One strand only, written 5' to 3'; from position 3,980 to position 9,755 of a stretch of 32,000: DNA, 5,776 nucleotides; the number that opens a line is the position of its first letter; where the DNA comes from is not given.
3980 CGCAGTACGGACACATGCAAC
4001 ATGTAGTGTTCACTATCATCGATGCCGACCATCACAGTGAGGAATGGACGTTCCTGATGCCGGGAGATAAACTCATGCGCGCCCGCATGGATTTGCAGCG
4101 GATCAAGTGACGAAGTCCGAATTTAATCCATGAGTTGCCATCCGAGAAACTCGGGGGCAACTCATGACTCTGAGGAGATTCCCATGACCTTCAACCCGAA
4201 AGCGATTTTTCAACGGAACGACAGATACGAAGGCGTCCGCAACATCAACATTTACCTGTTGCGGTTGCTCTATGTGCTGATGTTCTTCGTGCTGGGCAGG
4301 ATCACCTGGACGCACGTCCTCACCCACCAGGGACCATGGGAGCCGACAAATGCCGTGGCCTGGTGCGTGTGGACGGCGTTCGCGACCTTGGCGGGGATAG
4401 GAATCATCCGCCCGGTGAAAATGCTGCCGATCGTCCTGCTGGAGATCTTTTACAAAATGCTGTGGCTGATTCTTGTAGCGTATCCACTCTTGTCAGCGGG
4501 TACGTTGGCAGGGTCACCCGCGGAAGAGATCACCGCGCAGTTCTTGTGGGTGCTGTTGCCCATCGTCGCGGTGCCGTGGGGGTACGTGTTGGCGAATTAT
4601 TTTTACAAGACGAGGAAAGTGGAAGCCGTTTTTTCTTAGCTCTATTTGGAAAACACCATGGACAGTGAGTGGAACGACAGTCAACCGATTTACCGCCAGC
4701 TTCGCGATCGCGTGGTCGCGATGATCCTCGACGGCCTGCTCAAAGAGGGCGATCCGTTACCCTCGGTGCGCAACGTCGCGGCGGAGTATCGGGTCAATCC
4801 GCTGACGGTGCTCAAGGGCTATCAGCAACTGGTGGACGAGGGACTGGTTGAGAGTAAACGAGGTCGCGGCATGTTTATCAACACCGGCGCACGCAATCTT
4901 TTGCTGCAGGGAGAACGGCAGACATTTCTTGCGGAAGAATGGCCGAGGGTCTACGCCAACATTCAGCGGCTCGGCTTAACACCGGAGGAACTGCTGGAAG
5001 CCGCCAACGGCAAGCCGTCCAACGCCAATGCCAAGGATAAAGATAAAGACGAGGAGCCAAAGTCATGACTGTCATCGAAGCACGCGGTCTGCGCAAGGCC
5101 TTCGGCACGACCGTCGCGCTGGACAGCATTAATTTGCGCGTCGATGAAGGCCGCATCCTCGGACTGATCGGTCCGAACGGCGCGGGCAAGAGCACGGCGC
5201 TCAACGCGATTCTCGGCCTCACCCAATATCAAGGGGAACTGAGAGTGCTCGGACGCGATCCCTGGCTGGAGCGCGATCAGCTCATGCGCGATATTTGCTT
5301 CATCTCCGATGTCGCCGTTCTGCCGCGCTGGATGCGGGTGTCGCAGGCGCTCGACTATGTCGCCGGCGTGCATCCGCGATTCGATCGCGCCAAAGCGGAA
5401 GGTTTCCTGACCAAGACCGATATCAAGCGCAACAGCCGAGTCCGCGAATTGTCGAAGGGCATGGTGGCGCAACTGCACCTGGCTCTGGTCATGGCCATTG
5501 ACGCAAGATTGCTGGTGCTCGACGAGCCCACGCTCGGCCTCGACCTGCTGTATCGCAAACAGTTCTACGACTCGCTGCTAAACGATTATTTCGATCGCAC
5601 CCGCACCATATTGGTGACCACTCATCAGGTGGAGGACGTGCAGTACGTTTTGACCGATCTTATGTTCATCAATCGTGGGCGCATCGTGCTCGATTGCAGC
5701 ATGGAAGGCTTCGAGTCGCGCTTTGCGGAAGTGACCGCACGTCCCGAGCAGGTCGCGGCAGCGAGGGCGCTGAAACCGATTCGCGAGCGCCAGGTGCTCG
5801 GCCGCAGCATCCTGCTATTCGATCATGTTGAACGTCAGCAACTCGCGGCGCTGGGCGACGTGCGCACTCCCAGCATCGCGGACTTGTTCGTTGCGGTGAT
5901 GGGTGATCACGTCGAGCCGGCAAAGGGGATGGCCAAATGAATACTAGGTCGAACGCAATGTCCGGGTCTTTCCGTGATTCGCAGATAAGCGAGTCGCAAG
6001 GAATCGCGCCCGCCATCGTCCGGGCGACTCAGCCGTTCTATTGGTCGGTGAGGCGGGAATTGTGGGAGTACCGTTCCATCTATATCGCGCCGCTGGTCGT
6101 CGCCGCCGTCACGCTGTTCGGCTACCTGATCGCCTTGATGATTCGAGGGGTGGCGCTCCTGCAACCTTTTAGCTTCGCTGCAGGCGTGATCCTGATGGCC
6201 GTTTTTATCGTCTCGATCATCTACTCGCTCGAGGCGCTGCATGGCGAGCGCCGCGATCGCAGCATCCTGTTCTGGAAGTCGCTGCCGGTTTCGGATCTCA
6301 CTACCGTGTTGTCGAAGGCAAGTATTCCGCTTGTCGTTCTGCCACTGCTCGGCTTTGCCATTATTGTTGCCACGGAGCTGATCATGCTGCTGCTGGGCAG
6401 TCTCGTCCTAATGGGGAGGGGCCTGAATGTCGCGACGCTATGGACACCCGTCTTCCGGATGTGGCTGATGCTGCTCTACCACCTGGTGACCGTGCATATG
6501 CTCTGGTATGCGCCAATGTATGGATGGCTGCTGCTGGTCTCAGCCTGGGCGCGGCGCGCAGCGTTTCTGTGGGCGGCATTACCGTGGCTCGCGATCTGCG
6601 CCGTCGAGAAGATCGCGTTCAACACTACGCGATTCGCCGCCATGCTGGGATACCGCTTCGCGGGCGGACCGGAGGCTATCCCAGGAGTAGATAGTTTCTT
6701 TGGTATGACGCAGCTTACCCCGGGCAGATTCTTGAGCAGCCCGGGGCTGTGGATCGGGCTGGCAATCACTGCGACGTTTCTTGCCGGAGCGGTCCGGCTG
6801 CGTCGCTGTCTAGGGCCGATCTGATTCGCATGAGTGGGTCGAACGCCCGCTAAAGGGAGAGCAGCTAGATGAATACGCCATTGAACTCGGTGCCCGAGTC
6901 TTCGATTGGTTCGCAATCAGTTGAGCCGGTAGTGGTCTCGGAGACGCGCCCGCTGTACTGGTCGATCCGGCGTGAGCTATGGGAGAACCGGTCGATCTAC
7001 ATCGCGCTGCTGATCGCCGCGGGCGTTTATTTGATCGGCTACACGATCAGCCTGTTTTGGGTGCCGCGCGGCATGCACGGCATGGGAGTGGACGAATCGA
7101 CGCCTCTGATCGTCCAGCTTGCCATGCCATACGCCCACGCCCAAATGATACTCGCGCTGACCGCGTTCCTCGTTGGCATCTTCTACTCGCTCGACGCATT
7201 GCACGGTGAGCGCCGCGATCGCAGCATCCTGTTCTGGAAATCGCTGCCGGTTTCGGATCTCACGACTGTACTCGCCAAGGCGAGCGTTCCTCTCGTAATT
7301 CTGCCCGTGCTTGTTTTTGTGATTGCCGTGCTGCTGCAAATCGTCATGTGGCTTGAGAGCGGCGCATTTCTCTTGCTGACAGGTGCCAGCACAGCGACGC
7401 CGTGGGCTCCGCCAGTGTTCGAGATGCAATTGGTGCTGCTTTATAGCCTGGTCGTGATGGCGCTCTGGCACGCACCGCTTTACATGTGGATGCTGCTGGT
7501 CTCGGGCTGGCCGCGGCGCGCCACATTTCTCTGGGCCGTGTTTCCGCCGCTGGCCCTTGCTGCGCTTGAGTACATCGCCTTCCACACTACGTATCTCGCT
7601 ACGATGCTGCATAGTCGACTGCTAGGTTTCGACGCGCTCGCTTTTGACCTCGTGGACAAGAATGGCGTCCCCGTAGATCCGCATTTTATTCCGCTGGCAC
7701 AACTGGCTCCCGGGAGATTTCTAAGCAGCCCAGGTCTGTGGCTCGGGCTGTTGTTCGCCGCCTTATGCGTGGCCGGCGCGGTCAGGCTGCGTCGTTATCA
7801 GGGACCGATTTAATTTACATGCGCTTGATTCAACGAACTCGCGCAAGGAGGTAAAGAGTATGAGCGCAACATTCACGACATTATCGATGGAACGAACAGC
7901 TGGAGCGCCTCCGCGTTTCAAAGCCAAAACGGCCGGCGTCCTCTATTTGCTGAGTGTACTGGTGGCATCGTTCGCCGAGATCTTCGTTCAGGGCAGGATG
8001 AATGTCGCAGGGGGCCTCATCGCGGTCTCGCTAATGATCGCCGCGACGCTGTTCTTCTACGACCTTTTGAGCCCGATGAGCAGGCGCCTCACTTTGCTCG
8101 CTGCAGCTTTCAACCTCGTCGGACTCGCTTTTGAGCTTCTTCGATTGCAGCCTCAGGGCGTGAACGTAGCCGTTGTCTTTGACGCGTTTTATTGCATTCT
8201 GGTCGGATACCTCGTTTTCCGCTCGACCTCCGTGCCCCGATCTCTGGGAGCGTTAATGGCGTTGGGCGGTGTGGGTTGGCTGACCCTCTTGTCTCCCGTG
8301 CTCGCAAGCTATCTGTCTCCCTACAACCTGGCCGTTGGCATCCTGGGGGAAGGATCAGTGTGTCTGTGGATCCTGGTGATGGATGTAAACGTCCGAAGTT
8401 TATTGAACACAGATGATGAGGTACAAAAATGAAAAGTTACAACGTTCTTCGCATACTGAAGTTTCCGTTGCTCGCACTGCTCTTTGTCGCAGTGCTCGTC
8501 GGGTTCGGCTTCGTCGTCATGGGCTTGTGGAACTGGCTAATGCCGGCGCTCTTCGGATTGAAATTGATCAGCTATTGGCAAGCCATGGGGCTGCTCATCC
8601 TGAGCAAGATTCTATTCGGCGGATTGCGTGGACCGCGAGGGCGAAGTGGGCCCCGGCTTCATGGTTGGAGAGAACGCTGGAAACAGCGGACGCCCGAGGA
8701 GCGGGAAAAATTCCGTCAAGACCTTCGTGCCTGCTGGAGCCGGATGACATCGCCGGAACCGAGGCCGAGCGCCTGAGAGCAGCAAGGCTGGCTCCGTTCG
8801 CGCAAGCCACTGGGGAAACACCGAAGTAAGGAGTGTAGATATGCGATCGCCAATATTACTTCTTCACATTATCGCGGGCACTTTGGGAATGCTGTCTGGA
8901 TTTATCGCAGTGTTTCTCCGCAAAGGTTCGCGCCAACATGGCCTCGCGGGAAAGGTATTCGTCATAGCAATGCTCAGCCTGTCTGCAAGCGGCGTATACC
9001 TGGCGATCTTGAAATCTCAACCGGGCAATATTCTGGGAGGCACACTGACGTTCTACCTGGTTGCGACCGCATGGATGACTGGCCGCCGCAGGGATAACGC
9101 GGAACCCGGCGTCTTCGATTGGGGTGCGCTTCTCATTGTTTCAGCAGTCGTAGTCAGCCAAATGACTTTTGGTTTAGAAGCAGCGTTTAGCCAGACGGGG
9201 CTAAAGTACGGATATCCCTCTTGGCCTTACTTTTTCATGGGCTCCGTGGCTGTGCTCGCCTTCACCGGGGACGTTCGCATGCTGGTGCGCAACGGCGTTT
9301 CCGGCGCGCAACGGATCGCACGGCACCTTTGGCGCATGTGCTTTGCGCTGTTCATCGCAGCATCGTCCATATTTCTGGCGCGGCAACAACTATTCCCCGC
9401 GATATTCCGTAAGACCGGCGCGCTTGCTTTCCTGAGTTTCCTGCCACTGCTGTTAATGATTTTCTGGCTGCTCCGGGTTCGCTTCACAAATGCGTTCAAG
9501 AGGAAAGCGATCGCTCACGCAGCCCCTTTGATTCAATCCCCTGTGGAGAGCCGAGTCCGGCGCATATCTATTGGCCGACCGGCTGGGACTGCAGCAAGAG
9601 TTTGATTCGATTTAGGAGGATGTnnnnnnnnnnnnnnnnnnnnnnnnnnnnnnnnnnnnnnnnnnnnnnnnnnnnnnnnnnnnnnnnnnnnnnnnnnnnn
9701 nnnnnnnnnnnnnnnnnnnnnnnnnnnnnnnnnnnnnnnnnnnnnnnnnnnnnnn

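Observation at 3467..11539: One long co-directional operon joins a GntR/ABC exporter module and five extra membrane proteins to an ADO/AAR-like hydrocarbon module; candidate lipid/hydrocarbon synthesis-and-export system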

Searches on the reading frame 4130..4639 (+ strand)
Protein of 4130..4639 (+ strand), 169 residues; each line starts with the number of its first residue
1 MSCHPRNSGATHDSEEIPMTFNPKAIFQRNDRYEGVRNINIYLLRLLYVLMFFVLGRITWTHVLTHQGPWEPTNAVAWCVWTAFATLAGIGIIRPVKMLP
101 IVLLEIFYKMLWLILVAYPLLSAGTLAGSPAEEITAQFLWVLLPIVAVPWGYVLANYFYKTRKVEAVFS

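Call 3: search_protein_families(library=pfam, proteins=[window:4130-4639:+], max_evalue=0.01)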
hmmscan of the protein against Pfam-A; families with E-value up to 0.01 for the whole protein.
window:4130-4639:+ (169 aa): 0 families

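Call 5: search_protein_families(library=ncbifam, proteins=[window:4130-4639:+], max_evalue=0.01)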
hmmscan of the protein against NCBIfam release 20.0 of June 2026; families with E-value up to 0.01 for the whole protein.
window:4130-4639:+ (169 aa): 0 families
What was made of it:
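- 4130..4639 (+): g2: small membrane protein (about 4 TM segments); variable accessory gene. No family hit (calls 3, 5).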

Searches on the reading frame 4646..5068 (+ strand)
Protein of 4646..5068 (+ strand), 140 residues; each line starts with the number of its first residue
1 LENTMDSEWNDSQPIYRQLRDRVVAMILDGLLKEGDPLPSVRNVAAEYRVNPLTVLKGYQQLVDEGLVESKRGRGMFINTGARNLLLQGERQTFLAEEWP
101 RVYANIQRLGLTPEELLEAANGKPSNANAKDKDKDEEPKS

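Call 3: search_protein_families(library=pfam, proteins=[window:4646-5068:+], max_evalue=0.01)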
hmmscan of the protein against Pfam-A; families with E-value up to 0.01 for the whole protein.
window:4646-5068:+ (140 aa): 2 families
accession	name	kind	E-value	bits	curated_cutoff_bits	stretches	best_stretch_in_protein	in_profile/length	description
PF00392.27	GntR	-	2.7e-15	56.2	27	1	16-78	2-64/64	Bacterial regulatory proteins, gntR family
PF02082.26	Rrf2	-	7.5e-05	23.3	30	1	32-75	17-60/132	Iron-dependent Transcriptional regulator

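Call 5: search_protein_families(library=ncbifam, proteins=[window:4646-5068:+], max_evalue=0.01)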
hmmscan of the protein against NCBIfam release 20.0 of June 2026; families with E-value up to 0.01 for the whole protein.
window:4646-5068:+ (140 aa): 25 families
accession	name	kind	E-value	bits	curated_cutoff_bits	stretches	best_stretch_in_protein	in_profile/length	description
NF052282.1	PLP_TF_PdxR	equivalog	8.2e-17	61.4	320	1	14-87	1-74/448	MocR-like pyridoxine biosynthesis transcription factor PdxR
NF047563.1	modulin_PmtR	equivalog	4e-14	52.7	200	1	10-102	8-98/125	PSM export ABC transporter transcriptional regulator PmtR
TIGR02325.1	C_P_lyase_phnF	equivalog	3.7e-13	49.6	156.8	1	14-88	8-80/238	phosphonate metabolism transcriptional regulator PhnF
NF052290.2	MocR_like_YczR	exception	5.2e-13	48.5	487.4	1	8-84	12-89/458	MocR-like transcription factor YczR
NF052286.1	ecto_TF_EhuR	exception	9e-12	44.3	480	1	12-83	9-80/458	MocR-like ectoine utilization transcription factor EhuR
NF052281.1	rhizopine_MocR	equivalog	1e-11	44.2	650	1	10-80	14-84/479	rhizopine catabolism transcriptional regulator MocR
NF007292.0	PRK09764.1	equivalog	3.2e-10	39.6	281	1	12-79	3-70/240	GntR family transcriptional regulator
NF053730.1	TransRegRv1152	equivalog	4.5e-10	39.5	170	1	9-79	11-81/120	Rv1152 family transcriptional regulator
NF012025.0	PRK15481.1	equivalog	2.3e-09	36.4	573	1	20-91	12-83/432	MocR-like B6 salvage transcription factor PtsJ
TIGR03337.1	phnR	equivalog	2.2e-08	34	296.75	1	16-80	3-67/231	phosphonate utilization transcriptional regulator PhnR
TIGR02018.2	his_ut_repres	equivalog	5.2e-08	32.5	220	1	16-80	1-65/226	histidine utilization transcriptional repressor HutC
NF008491.0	PRK11402.1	subfamily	5.9e-08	32.5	269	1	10-80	7-77/243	GntR family transcriptional regulator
NF007741.0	PRK10421.1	equivalog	2.5e-07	30.3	311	1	17-80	10-73/262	transcriptional regulator LldR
NF052285.1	GABA_TF_GabR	exception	4.6e-07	29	600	1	16-80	1-65/456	MocR-like transcriptional regulator GabR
NF007442.0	PRK09990.1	equivalog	2.4e-06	27.2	301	1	10-79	6-75/256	transcriptional regulator GlcC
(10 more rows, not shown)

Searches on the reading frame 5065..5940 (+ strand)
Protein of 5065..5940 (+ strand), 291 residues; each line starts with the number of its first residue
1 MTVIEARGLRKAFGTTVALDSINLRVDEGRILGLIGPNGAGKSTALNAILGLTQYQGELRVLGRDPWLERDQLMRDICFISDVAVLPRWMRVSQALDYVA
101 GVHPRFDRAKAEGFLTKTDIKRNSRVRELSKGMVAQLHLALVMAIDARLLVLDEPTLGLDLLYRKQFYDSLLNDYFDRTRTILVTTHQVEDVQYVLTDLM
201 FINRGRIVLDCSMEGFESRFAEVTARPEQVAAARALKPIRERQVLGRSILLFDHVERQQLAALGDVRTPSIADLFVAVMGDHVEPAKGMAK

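Call 3: search_protein_families(library=pfam, proteins=[window:5065-5940:+], max_evalue=0.01)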
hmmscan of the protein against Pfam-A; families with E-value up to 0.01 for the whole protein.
window:5065-5940:+ (291 aa): 6 families
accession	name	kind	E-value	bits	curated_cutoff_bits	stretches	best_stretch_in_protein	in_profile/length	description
PF00005.33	ABC_tran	-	4.7e-21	76.3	25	1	19-156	1-136/137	ABC transporter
PF13304.12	AAA_21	-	1.8e-12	48.4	27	2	114-188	223-299/304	AAA domain, putative AbiEii toxin, Type IV TA system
PF02463.25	SMC_N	-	8.8e-05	22.5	40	0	31-54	26-52/220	RecF/RecN/SMC N terminal domain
PF13555.12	AAA_29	-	0.0018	18.4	27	1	25-50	18-43/61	P-loop containing region of AAA domain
PF13476.12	AAA_23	-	0.0019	19.3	27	1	28-50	18-40/201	AAA domain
PF13401.12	AAA_22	-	0.006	17.3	27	0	29-154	5-92/130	AAA domain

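Call 5: search_protein_families(library=ncbifam, proteins=[window:5065-5940:+], max_evalue=0.01)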
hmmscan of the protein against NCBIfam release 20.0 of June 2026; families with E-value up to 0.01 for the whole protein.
window:5065-5940:+ (291 aa): 182 families (the best 25 are shown)
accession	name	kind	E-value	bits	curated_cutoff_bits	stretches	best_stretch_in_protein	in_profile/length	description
TIGR01188.1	drrA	subfamily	9.1e-35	120.4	312.45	1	11-237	1-231/302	daunorubicin resistance ABC transporter, ATP-binding protein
NF047565.1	PSM_export_PmtA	equivalog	1.3e-33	116.5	350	1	16-229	14-228/282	phenol-soluble modulin export ABC transporter ATP-binding protein PmtA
TIGR03864.1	PQQ_ABC_ATP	hypoth_equivalog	4.1e-30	105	302.25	1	4-214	2-217/236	ABC transporter, ATP-binding subunit, PQQ-dependent alcohol dehydrogenase system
TIGR03522.1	GldA_ABC_ATP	equivalog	3.6e-27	95.6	402.6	1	4-216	3-219/301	gliding motility-associated ABC transporter ATP-binding subunit GldA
NF010060.0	PRK13537.1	equivalog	7.7e-27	94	521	1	2-210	14-227/314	nodulation factor ABC transporter ATP-binding protein NodI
NF010059.0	PRK13536.1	equivalog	1e-25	90.2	549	1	3-208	43-253/342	nodulation factor ABC transporter ATP-binding protein NodI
TIGR01288.1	nodI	equivalog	6.6e-25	87.7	424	1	3-210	4-216/303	nodulation factor ABC transporter ATP-binding protein NodI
NF033858.1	ABC2_perm_RbbA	equivalog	1e-24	86.5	1050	1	3-208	266-476/909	ribosome-associated ATPase/putative transporter RbbA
NF008421.0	PRK11248.1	equivalog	6.6e-24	84.8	357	1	8-222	6-223/255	taurine ABC transporter ATP-binding subunit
TIGR03740.1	galliderm_ABC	subfamily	2.3e-23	83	309.75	1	5-214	2-209/223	lantibiotic protection ABC transporter ATP-binding subunit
TIGR04521.1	ECF_ATPase_2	equivalog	5.1e-23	81.5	330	2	127-214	143-230/279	energy-coupling factor transporter ATPase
TIGR00968.1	3a0106s01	subfamily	1.3e-21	77.2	342.75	1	8-208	5-210/237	sulfate ABC transporter ATP-binding protein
NF053840.1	MnTportMntADein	equivalog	2.5e-21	76.3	400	1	4-210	2-213/240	manganese ABC transporter ATP-binding protein MntA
NF008409.0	PRK11231.1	equivalog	3.4e-21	75.8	375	1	4-210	3-219/255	Fe(3+) dicitrate ABC transporter ATP-binding protein FecE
TIGR04406.1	LPS_export_lptB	equivalog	1e-20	74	240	1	4-213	2-219/239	LPS export ABC transporter ATP-binding protein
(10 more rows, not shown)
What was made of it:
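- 5065..5940 (+): g4: ABC ATPase of the DrrA/PmtA-like (ABC-2 exporter) type. TIGR01188 drrA 120 bits and PmtA 116 bits, both below cut-off (calls 3, 5).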

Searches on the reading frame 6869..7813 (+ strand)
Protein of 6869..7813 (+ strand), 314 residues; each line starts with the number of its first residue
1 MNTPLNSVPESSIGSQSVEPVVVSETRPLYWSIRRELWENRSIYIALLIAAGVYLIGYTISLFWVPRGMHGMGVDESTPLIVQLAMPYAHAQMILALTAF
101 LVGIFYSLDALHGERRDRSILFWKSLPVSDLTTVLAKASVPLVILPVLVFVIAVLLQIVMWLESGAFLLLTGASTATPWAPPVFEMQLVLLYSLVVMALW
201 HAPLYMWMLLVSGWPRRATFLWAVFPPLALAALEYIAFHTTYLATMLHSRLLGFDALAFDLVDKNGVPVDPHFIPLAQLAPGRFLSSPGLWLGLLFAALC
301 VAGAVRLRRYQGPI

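Call 3: search_protein_families(library=pfam, proteins=[window:6869-7813:+], max_evalue=0.01)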
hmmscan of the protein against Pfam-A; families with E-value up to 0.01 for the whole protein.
window:6869-7813:+ (314 aa): 1 family
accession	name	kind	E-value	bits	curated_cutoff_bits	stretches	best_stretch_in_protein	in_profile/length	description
PF12679.13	ABC2_membrane_2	-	0.0022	17.7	27.2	1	89-194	68-163/283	ABC-2 family transporter protein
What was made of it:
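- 6869..7813 (+): g6: permease (weak ABC-2 similarity). PF12679 ABC2_membrane_2 17.7 bits, below the 27.2 cut-off (call 3).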

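Call 5: search_protein_families(library=ncbifam, proteins=[window:6869-7813:+], max_evalue=0.01)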
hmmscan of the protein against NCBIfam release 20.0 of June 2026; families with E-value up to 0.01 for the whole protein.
window:6869-7813:+ (314 aa): 1 family
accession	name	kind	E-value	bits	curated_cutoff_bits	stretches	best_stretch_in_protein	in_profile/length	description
NF053845.1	CoaP_CTERM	equivalog_domain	0.0076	15.9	35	0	286-310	7-33/35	choice-of-anchor protein CoaP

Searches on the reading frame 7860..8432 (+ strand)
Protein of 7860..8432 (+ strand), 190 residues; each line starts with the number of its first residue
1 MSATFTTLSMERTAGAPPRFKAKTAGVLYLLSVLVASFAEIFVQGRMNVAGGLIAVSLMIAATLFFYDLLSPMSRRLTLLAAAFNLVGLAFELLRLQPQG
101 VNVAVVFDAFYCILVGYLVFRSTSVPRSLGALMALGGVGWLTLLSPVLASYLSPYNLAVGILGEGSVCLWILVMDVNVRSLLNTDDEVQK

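Call 3: search_protein_families(library=pfam, proteins=[window:7860-8432:+], max_evalue=0.01)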
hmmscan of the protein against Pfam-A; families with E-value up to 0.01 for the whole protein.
window:7860-8432:+ (190 aa): 1 family
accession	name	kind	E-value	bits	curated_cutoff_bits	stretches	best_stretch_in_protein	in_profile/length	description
PF14329.11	DUF4386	-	6.7e-13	49.5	27.6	2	92-173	123-208/210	Domain of unknown function (DUF4386)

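Call 5: search_protein_families(library=ncbifam, proteins=[window:7860-8432:+], max_evalue=0.01)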
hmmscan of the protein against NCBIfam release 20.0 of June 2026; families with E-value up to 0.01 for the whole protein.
window:7860-8432:+ (190 aa): 0 families

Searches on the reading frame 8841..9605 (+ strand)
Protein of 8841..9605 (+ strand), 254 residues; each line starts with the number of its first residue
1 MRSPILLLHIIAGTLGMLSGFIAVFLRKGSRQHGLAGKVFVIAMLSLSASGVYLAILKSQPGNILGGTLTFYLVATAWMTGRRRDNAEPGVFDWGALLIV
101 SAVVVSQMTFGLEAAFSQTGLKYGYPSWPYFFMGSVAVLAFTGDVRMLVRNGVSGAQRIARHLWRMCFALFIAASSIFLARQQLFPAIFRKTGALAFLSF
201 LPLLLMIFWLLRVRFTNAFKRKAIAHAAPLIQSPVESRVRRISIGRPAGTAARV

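Call 3: search_protein_families(library=pfam, proteins=[window:8841-9605:+], max_evalue=0.01)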
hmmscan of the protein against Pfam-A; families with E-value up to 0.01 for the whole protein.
window:8841-9605:+ (254 aa): 1 family
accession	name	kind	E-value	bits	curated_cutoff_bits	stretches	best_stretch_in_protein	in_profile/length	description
PF10067.14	DUF2306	-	1.5e-05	25.6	31.6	1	7-80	2-75/147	Predicted membrane protein (DUF2306)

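Call 5: search_protein_families(library=ncbifam, proteins=[window:8841-9605:+], max_evalue=0.01)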
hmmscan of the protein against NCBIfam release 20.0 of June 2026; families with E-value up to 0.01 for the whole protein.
window:8841-9605:+ (254 aa): 0 families
